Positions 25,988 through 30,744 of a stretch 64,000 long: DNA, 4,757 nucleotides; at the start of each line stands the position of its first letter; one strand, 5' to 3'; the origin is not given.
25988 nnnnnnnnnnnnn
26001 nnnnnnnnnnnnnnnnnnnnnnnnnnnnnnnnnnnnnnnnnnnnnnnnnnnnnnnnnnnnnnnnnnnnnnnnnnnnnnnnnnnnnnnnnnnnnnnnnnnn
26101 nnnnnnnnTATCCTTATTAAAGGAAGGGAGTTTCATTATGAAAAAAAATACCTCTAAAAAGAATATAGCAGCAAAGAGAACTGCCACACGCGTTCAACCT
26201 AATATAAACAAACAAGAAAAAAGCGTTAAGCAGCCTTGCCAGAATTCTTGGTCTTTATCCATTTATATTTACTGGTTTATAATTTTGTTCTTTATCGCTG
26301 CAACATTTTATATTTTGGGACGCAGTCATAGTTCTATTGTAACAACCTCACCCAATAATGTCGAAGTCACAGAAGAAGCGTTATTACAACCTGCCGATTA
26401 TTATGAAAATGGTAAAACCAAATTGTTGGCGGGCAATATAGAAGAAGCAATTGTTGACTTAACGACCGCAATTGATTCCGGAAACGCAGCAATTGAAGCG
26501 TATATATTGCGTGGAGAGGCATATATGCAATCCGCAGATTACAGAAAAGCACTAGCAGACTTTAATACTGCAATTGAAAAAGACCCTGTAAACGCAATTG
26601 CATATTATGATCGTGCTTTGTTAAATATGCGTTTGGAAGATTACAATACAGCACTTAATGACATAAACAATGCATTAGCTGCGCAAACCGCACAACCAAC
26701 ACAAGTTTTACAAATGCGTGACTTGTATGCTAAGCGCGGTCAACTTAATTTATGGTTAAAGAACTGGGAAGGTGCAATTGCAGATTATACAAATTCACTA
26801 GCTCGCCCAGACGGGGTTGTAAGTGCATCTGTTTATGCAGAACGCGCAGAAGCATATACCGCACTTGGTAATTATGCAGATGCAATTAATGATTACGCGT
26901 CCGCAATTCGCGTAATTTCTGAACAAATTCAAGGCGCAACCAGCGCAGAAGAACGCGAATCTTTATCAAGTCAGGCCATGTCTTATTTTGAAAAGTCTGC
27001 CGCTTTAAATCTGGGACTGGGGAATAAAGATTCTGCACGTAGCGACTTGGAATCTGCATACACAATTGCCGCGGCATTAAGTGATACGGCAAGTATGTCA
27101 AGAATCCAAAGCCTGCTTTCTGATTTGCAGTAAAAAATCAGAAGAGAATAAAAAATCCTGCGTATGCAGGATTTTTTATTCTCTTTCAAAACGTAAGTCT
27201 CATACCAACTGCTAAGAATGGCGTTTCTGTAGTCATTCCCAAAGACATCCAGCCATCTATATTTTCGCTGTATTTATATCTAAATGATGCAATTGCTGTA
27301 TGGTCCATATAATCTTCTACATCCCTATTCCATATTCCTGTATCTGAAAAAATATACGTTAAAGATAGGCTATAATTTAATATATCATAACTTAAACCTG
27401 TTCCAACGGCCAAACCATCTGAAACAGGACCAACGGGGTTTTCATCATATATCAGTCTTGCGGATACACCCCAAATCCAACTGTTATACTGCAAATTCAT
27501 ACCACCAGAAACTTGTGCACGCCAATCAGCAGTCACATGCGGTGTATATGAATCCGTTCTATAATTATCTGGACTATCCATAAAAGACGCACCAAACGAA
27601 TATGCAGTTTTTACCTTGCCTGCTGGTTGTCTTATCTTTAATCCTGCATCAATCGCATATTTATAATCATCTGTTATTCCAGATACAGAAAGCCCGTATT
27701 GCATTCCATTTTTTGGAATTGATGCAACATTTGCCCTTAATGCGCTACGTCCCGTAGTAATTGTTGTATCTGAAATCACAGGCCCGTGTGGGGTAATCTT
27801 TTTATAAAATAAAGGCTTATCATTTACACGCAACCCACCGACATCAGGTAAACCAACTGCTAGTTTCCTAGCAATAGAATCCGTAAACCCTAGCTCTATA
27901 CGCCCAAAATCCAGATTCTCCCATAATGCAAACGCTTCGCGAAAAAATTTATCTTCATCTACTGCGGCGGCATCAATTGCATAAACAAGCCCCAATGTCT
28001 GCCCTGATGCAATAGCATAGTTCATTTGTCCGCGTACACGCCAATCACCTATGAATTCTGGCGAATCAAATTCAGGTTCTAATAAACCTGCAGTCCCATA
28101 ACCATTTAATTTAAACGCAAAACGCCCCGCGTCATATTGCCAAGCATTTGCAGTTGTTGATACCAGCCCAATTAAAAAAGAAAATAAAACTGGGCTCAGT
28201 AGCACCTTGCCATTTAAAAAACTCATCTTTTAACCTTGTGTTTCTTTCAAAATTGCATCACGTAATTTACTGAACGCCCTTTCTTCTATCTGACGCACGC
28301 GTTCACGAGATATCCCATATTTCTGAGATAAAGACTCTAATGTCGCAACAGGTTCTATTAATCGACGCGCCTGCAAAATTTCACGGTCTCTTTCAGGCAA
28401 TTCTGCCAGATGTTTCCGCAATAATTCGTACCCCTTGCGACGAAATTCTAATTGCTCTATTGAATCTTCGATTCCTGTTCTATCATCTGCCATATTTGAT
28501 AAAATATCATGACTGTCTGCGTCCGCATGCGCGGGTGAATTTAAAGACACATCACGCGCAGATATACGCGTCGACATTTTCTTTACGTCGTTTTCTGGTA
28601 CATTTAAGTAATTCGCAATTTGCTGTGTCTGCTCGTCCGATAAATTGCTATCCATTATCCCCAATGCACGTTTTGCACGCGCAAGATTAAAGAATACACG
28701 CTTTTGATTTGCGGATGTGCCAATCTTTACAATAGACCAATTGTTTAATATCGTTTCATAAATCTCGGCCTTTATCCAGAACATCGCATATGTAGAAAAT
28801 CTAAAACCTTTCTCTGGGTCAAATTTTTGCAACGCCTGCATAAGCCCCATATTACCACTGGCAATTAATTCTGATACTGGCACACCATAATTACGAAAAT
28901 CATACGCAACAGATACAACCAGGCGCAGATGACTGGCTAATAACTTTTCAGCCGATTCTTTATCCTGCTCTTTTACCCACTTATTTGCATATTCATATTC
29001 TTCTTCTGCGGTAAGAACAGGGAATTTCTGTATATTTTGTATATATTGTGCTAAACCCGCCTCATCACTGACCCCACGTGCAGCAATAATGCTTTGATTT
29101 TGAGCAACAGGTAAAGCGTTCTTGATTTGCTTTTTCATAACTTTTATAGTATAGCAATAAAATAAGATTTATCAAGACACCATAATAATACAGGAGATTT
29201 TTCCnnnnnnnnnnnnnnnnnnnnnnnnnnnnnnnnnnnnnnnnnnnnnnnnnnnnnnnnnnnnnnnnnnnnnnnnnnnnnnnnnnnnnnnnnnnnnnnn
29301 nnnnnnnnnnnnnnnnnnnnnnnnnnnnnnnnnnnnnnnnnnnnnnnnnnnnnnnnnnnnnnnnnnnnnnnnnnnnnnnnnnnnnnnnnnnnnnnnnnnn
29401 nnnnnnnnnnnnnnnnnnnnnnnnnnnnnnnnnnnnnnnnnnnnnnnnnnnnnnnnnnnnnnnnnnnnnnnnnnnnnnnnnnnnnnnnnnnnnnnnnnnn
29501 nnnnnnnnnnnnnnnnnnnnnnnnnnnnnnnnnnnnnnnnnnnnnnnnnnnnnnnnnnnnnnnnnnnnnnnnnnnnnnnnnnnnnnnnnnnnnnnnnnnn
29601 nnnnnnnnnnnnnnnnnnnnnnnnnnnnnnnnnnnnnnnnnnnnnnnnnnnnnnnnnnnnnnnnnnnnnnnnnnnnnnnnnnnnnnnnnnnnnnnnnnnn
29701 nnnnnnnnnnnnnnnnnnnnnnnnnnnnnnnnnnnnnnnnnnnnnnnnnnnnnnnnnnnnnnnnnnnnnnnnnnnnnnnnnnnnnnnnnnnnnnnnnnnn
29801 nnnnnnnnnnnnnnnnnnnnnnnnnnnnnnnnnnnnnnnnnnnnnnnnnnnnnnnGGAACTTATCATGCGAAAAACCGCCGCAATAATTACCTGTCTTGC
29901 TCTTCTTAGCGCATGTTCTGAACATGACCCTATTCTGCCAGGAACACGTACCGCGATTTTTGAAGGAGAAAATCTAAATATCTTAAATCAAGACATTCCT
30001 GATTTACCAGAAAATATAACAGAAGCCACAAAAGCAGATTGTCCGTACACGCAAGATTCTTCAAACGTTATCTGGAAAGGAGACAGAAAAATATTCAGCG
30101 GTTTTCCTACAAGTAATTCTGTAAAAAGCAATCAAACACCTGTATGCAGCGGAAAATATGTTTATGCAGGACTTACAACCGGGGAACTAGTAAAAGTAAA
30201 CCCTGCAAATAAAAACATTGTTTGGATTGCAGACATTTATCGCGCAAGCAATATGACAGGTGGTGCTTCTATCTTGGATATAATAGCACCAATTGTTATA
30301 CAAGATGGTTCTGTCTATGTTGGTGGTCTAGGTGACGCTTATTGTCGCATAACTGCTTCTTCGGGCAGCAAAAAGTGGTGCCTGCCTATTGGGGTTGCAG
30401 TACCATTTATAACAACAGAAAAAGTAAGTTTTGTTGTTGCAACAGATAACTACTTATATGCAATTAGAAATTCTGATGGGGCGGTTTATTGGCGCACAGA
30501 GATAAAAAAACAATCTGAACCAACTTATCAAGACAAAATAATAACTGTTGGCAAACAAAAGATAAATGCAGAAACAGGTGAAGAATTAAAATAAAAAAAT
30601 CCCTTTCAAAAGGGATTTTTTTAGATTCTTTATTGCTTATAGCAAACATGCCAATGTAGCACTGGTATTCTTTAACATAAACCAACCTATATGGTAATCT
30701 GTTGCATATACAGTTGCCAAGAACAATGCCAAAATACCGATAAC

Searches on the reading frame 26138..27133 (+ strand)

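Call 13: search_protein_families(library=pfam, proteins=[window:26138-27133:+], max_evalue=0.001)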
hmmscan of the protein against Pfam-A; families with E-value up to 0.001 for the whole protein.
window:26138-27133:+ (331 aa): 14 families
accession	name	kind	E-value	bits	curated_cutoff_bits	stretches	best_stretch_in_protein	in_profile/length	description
PF00515.34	TPR_1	-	5.4e-18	64.4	27.8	2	120-150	2-32/34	Tetratricopeptide repeat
PF07719.23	TPR_2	-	1.2e-17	63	27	1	120-150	2-32/34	Tetratricopeptide repeat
PF13371.12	TPR_9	-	5.4e-14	52.4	35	1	128-195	4-70/73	Tetratricopeptide repeat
PF13414.12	TPR_11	-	6.1e-11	42.3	26.8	1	126-165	1-40/42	TPR repeat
PF13432.12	TPR_16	-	1.1e-10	42.1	32.7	1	125-184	3-61/65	Tetratricopeptide repeat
PF13181.12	TPR_8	-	4.7e-09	36.1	25.7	0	120-150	2-32/34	Tetratricopeptide repeat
PF13424.12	TPR_12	-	7.7e-08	32.9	30.1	0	230-285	3-57/77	Tetratricopeptide repeat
PF14559.12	TPR_19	-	6.8e-07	30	25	0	96-154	2-59/68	Tetratricopeptide repeat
PF25068.1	ARM_TT21_4th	-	9.3e-06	26.4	30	1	126-194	6-73/153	Tetratricopeptide repeat protein 21 forth ARM domain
PF25575.1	TPR_BSK1_C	-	1.1e-05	25.7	42.2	0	197-261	45-108/118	Serine/threonine-protein kinase BSK1-like, TPR repeats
PF13428.12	TPR_14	-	2.6e-05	24.9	23.5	0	120-160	2-42/44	Tetratricopeptide repeat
PF03704.23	BTAD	-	0.00023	22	22.1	0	173-265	41-131/146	Bacterial transcriptional activator domain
PF13431.12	TPR_17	-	0.00027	21.4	24.4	1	142-173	2-33/34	Tetratricopeptide repeat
PF10516.15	SHNi-TPR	-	0.0009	19.2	21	0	201-222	8-29/38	SHNi-TPR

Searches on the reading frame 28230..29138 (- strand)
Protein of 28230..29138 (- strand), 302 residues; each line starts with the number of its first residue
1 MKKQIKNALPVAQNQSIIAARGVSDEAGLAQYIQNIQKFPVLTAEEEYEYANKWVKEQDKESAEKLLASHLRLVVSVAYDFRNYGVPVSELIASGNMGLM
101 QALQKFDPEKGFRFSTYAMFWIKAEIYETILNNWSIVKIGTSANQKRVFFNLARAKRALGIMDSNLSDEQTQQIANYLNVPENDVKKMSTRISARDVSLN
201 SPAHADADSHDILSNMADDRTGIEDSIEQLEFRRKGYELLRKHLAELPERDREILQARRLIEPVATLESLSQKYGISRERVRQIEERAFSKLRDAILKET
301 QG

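Call 14: search_protein_families(library=pfam, proteins=[window:28230-29138:-], max_evalue=0.001)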
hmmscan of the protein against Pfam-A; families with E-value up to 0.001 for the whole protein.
window:28230-29138:- (302 aa): 3 families
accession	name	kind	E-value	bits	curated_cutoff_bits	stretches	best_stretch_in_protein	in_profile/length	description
PF04545.22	Sigma70_r4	-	2.5e-16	59.4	24.1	1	244-293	2-49/50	Sigma-70, region 4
PF04542.20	Sigma70_r2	-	6.4e-16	58.4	24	1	67-134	2-69/71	Sigma-70 region 2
PF00140.25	Sigma70_r1_2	-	3.2e-06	27.4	22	1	31-54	5-28/34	Sigma-70 factor, region 1.2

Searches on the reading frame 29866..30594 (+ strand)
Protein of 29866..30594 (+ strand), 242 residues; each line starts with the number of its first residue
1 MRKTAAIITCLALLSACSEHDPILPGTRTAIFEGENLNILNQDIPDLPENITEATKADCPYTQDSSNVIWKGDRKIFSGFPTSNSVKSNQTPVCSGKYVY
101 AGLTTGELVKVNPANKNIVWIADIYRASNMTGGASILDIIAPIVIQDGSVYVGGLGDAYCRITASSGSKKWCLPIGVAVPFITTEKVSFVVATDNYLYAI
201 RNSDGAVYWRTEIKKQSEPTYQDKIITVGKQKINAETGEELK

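Call 14: search_protein_families(library=pfam, proteins=[window:29866-30594:+], max_evalue=0.001)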
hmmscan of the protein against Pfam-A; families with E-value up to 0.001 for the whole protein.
window:29866-30594:+ (242 aa): 2 families
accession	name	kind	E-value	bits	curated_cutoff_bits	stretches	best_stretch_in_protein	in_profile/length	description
PF13360.13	PQQ_2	-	1.4e-13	51.4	27.6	1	62-211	89-233/233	Outer membrane protein assembly factor BamB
PF13570.13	Beta-prop_ACSF4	-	5.4e-06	26.5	133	1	75-216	82-215/329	Beta-alanine-activating enzyme, beta-propeller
